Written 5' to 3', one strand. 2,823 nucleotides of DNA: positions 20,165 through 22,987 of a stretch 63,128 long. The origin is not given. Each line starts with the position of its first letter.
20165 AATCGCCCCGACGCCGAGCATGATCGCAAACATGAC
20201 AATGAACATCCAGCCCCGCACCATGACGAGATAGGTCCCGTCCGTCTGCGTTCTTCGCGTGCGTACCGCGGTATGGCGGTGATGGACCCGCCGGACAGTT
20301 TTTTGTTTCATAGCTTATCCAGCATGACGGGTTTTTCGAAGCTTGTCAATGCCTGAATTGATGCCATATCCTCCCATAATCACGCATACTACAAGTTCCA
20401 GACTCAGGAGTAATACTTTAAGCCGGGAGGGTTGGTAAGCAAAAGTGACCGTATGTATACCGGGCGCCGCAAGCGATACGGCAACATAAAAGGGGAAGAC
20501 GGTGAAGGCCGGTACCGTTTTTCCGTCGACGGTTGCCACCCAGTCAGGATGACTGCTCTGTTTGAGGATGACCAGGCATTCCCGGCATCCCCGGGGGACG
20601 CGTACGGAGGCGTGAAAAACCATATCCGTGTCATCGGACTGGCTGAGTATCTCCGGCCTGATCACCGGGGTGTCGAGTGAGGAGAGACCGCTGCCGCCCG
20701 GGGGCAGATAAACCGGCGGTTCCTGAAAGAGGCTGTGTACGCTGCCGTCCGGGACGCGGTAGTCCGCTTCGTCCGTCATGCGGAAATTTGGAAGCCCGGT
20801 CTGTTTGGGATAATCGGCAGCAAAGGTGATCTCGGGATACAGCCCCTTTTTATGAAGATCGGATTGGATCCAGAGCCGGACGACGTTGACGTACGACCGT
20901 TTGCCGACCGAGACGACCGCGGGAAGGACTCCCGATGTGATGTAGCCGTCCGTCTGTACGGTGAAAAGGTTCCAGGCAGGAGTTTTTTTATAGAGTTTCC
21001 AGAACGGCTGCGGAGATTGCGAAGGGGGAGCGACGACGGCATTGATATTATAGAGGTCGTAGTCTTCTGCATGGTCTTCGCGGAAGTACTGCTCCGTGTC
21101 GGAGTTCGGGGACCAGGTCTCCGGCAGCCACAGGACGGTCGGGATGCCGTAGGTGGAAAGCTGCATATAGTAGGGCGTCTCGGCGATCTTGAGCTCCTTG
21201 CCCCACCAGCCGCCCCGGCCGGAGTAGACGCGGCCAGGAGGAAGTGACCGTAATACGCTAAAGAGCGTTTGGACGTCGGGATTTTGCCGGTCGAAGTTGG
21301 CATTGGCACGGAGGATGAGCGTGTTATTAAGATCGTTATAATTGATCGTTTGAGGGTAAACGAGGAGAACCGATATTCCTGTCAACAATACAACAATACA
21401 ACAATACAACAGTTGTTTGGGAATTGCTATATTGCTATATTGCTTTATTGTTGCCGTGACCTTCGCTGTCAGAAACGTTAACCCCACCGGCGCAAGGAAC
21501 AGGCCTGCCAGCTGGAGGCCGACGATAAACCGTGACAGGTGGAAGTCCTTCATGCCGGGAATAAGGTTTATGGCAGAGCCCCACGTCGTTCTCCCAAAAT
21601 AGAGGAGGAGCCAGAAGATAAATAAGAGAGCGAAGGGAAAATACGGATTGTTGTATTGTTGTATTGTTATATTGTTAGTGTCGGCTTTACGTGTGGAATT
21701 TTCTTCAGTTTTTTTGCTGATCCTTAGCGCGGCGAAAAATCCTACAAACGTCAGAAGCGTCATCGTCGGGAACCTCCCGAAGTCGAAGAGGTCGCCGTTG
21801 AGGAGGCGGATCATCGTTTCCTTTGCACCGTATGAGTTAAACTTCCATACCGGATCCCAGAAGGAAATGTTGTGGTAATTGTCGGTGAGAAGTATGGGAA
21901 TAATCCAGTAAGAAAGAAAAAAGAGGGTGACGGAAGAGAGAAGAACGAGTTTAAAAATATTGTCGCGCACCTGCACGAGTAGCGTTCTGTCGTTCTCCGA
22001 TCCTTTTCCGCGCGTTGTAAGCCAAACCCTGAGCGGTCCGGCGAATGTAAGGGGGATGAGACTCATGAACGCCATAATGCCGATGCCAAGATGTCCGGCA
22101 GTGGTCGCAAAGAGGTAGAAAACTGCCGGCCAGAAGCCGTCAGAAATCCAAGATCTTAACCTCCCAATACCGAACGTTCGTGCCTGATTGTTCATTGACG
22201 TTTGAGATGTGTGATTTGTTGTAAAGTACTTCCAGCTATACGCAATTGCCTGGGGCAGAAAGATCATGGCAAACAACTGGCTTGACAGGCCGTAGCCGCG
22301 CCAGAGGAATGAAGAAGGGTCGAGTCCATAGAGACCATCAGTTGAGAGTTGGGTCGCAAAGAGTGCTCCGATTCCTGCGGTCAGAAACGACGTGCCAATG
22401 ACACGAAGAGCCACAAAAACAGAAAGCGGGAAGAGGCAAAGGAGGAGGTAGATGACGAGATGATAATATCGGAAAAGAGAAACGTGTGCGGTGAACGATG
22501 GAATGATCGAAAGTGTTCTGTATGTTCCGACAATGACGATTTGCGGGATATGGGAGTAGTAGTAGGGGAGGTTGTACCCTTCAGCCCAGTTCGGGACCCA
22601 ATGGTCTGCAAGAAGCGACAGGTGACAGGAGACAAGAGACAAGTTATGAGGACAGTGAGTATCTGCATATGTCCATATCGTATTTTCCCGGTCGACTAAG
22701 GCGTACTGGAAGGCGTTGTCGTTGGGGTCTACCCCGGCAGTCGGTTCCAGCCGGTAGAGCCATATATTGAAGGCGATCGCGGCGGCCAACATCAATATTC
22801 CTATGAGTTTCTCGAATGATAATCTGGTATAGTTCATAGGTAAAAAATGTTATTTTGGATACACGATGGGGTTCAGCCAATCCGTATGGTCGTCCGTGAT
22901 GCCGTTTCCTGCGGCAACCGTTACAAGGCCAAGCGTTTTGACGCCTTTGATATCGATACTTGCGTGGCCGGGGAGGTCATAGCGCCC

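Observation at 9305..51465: Exceptional concentration of GT-C-like polytopic membrane proteins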

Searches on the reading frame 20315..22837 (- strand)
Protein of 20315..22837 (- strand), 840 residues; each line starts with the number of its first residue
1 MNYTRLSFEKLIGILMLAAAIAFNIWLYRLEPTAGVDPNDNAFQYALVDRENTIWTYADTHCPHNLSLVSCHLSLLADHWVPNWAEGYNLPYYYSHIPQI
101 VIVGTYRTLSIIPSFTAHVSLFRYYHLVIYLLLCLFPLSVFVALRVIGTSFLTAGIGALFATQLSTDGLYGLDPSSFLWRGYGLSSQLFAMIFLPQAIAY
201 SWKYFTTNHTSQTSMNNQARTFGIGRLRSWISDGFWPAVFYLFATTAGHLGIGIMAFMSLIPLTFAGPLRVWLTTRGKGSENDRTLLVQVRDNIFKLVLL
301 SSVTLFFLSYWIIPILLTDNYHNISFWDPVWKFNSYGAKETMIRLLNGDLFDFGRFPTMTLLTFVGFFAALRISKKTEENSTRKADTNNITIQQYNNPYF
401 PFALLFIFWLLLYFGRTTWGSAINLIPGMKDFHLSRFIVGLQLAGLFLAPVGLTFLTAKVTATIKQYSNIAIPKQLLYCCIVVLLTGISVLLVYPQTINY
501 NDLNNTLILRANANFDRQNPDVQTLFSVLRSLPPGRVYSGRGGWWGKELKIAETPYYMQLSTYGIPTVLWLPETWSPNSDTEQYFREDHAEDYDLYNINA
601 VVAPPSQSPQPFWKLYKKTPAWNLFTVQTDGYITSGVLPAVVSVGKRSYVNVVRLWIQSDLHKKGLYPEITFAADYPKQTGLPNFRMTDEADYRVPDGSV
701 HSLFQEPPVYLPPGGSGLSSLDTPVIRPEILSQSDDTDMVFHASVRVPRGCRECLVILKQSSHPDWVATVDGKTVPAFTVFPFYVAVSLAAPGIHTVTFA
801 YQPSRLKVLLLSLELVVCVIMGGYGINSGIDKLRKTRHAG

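Call 4: search_protein_families(library=pfam, proteins=[window:20315-22837:-], max_evalue=0.01)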
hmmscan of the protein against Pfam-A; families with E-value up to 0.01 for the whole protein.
window:20315-22837:- (840 aa): 0 families

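Call 10: search_protein_families(library=ncbifam, proteins=[window:20315-22837:-], max_evalue=0.1)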
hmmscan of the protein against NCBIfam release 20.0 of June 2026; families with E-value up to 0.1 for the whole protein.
window:20315-22837:- (840 aa): 0 families

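Call 15: search_protein_families(library=pfam, proteins=[window:20315-22837:-], max_evalue=10)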
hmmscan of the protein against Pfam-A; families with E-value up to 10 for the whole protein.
window:20315-22837:- (840 aa): 0 families

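Call 22: search_solved_structures(query=window:20315-22837:-, max_evalue=10)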
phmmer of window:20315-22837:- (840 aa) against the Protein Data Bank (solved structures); distinct sequences matched with E-value up to 10: 0.

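Call 36: find_homologous_proteins(query=window:20315-22837:-, max_evalue=0.001)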
Query window:20315-22837:- (840 aa): 462 proteins with E <= 0.001 among 8000 candidates; the best 120 are listed.
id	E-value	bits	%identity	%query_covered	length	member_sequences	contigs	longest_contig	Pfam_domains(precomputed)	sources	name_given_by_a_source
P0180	0.0e+0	1954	100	100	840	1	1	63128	-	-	-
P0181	0.0e+0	1038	56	99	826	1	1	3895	-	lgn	-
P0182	0.0e+0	1028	57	99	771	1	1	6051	-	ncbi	-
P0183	3.4e-287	973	54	96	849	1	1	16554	-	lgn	-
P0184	4.0e-286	970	52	97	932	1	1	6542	PF09586.17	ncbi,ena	-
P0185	8.1e-286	969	55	96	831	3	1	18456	PF09586.17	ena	-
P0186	1.6e-285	968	54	98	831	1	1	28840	-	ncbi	-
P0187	6.7e-285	966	54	96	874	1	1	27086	-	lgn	-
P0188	2.4e-283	960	53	97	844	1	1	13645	-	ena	-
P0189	6.6e-282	956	54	97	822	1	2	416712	PF09586.17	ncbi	-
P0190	3.7e-280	950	54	98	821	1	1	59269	PF09586.17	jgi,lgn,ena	-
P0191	8.1e-280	949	55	98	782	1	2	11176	-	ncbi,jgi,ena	-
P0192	1.2e-279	948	53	97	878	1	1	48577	PF09586.17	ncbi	-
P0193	2.0e-279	947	50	99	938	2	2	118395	PF09586.17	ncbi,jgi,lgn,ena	-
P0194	4.8e-279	946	55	99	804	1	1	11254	-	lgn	-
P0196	8.9e-278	942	54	99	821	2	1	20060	PF09586.17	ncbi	-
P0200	5.7e-275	933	51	96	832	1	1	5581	PF09586.17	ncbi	-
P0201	1.6e-274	931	53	96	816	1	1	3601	PF09586.17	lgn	-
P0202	6.1e-274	929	53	96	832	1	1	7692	PF09586.17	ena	-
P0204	4.4e-272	923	50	97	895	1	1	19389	PF09586.17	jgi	jgi:hypothetical protein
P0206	1.7e-271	921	52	95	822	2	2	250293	PF09586.17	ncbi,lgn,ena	-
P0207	2.1e-271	921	53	98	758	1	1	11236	PF09586.17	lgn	-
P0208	2.8e-271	920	53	97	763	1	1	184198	PF09586.17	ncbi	-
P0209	2.9e-271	920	53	98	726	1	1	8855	PF09586.17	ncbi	-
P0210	3.0e-271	920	55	94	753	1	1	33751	PF09586.17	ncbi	-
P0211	5.4e-271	920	51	97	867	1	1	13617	PF09586.17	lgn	-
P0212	9.8e-271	919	53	97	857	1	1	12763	PF09586.17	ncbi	-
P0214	5.8e-270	916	52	99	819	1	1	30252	PF09586.17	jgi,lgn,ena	-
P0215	9.5e-270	915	53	98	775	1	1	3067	PF09586.17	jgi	jgi:hypothetical protein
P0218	1.2e-269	915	53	97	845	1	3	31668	PF09586.17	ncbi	-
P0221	2.7e-268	911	53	96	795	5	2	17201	PF09586.17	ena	-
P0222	3.6e-268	910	51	98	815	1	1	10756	PF09586.17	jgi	jgi:hypothetical protein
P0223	5.2e-268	910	52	96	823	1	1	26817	PF09586.17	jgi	jgi:Bacterial membrane protein YfhO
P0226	1.3e-265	902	53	96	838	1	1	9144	PF09586.17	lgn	-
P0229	5.2e-265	900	54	97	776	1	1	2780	PF09586.17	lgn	-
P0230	5.6e-265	900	52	97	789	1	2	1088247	PF09586.17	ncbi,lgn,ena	-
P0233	4.4e-263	893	51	97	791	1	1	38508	PF09586.17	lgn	-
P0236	2.3e-262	891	49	96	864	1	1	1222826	-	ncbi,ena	-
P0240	3.5e-261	887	52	98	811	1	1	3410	PF09586.17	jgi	jgi:hypothetical protein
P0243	1.6e-260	885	50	94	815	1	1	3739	PF20176.4,PF09586.17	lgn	-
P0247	9.0e-260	882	53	99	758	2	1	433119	PF09586.17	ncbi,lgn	-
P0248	9.4e-259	879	50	95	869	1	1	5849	PF09586.17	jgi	jgi:hypothetical protein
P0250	1.9e-258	878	50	96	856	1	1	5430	PF09586.17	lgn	-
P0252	3.8e-258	877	53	96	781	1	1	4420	PF09586.17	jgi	jgi:hypothetical protein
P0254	7.9e-258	876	52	95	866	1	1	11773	PF09586.17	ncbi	-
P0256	1.6e-257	875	48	97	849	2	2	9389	PF09586.17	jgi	jgi:hypothetical protein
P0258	1.2e-256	872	52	96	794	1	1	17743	PF09586.17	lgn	-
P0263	1.9e-254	865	50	99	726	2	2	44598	PF09586.17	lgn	-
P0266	3.1e-253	861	48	97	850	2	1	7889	PF09586.17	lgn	-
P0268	6.9e-253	860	50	99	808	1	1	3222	PF09586.17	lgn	-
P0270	1.0e-252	859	49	100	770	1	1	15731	PF09586.17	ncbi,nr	ncbi:MAG: YfhO family protein [Candidatus Gottesmanbacteria bacterium]|nr:YfhO family protein [Candi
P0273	2.8e-252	858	51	98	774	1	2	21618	PF09586.17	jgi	jgi:hypothetical protein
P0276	7.2e-252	856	50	97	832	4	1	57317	PF09586.17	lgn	-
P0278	2.1e-251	855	52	97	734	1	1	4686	PF09586.17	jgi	jgi:hypothetical protein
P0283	1.9e-250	852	49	97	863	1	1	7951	PF09586.17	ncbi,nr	ncbi:MAG: hypothetical protein Q7S76_02190 [bacterium]|nr:hypothetical protein [bacterium]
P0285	3.9e-250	851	53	96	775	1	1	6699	PF09586.17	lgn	-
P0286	4.4e-250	850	50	99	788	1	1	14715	PF09586.17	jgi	jgi:hypothetical protein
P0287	5.2e-250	850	50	98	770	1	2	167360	PF09586.17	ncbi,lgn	-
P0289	1.1e-249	849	50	96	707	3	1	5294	PF09586.17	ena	-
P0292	2.3e-249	848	51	95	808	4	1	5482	PF09586.17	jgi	-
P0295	5.0e-249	847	50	97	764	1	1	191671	PF09586.17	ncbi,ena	-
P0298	1.8e-248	845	52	95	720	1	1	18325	PF09586.17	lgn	-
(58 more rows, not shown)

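Call 63: search_protein_families(library=pfam, proteins=[P0341, P0337], max_evalue=1)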
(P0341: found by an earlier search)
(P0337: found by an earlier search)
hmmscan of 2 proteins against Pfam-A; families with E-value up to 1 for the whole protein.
P0341 (637 aa): 13 families
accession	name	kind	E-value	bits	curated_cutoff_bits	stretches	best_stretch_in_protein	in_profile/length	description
PF13414.12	TPR_11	-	3.9e-12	46.1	26.8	2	557-585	11-39/42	TPR repeat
PF13431.12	TPR_17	-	1.5e-07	31.6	24.4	1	563-593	2-32/34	Tetratricopeptide repeat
PF04781.17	DUF627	-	2e-05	24.9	27.6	1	527-602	30-105/108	Protein of unknown function (DUF627)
PF14559.12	TPR_19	-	2.3e-05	25.1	25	1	557-606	8-57/68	Tetratricopeptide repeat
PF13176.12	TPR_7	-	0.0011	19.3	27.9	1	576-606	1-31/36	Tetratricopeptide repeat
PF13432.12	TPR_16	-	0.0018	19.1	32.7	1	558-601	15-58/65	Tetratricopeptide repeat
PF23914.1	TPR_CcmH_CycH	-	0.0029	17.9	42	1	485-609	45-156/158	Cytochrome c-type biogenesis protein H TPR domain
PF13181.12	TPR_8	-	0.0069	16.9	25.7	1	576-603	3-30/34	Tetratricopeptide repeat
PF07719.23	TPR_2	-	0.012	16.1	27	1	574-604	1-31/34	Tetratricopeptide repeat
PF13371.12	TPR_9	-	0.035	14.6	35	0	558-616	13-70/73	Tetratricopeptide repeat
PF14561.12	TPR_20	-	0.06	14.1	25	1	557-607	5-55/90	Tetratricopeptide repeat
PF13428.12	TPR_14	-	0.081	14.1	23.5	0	574-606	1-33/44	Tetratricopeptide repeat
PF02833.19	DHHA2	-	0.21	12.4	27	1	406-460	2-53/126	DHHA2 domain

P0337 (594 aa): 1 family
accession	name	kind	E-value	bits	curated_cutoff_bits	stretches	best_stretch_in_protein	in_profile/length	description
PF08305.17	NPCBM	-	5.5e-30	104.6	23.9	1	493-592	37-136/137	NPCBM/NEW2 domain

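Call 75: search_solved_structures(query=A5, max_evalue=10)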
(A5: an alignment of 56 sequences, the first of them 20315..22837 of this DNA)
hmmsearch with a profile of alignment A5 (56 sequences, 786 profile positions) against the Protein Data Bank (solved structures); distinct sequences matched with E-value up to 10: 0.

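Call 78: search_protein_families(library=pfam, alignment_id=A5, max_evalue=0.001)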
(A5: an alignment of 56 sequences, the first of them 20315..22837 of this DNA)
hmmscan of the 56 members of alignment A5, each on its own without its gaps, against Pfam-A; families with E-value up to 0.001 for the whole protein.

A. member 1, window:20315-22837:- (840 aa): 0 families

B. families by the number of members that match (of 56 scanned): 2 families
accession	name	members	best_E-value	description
PF09586.16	YfhO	27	8.8e-09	Bacterial membrane protein YfhO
PF20176.3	DUF6541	1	5e-06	Family of unknown function (DUF6541)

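Call 83: find_encoding_contigs(protein=P0236, flank=10000, max_places=1)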
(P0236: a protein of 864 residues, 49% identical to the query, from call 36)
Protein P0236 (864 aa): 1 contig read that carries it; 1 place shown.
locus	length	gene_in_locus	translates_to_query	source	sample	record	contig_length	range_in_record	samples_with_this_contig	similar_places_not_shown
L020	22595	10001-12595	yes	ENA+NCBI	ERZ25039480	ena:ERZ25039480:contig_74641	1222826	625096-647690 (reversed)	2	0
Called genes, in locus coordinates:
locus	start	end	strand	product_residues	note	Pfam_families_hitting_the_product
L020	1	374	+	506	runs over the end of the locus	PF13231:PMT_2 (weak)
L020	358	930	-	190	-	PF13489:Methyltransf_23, PF13847:Methyltransf_31 (weak), PF08241:Methyltransf_11, PF08242:Methyltransf_12, PF13649:Methyltransf_25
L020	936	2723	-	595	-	-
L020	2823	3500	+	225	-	-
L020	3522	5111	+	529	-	-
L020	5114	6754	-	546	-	-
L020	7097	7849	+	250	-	-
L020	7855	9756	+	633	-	PF08305:NPCBM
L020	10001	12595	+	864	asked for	-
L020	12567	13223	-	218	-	-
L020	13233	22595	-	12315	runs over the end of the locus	-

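Call 84: find_encoding_contigs(protein=P0230, flank=10000, max_places=1)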
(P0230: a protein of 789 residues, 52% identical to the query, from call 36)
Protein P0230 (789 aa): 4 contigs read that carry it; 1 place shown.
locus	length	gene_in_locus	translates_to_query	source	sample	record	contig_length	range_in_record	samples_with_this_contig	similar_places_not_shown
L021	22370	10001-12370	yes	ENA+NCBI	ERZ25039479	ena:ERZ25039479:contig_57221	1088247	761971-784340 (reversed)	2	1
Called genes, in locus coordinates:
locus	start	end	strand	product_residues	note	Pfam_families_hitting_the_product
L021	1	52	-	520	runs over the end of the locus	-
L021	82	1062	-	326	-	PF00535:Glycos_transf_2, PF10111:Glyco_tranf_2_2, PF13641:Glyco_tranf_2_3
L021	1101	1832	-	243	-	PF13489:Methyltransf_23, PF08241:Methyltransf_11, PF08242:Methyltransf_12 (weak), PF13649:Methyltransf_25, PF13847:Methyltransf_31 (weak)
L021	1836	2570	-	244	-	PF00535:Glycos_transf_2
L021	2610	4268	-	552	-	PF13231:PMT_2, PF02366:PMT (weak)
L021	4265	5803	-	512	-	-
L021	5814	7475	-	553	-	-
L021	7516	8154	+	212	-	-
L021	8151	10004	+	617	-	PF08305:NPCBM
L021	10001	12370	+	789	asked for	PF09586:YfhO (weak)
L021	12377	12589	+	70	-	-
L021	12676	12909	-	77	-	-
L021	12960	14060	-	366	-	PF01476:LysM, PF23473:LysM3_LYK4_5 (weak), PF01476:LysM (weak), PF01551:Peptidase_M23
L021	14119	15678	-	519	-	PF07497:Rho_RNA_bind, PF00006:ATP-synt_ab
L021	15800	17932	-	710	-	PF10060:DUF2298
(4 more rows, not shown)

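Call 87: search_protein_families(library=pfam, proteins=[L020:12567-13223:-], max_evalue=0.01)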
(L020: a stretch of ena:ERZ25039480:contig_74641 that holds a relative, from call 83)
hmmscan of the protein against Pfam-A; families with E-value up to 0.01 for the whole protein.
L020:12567-13223:- (218 aa): 0 families
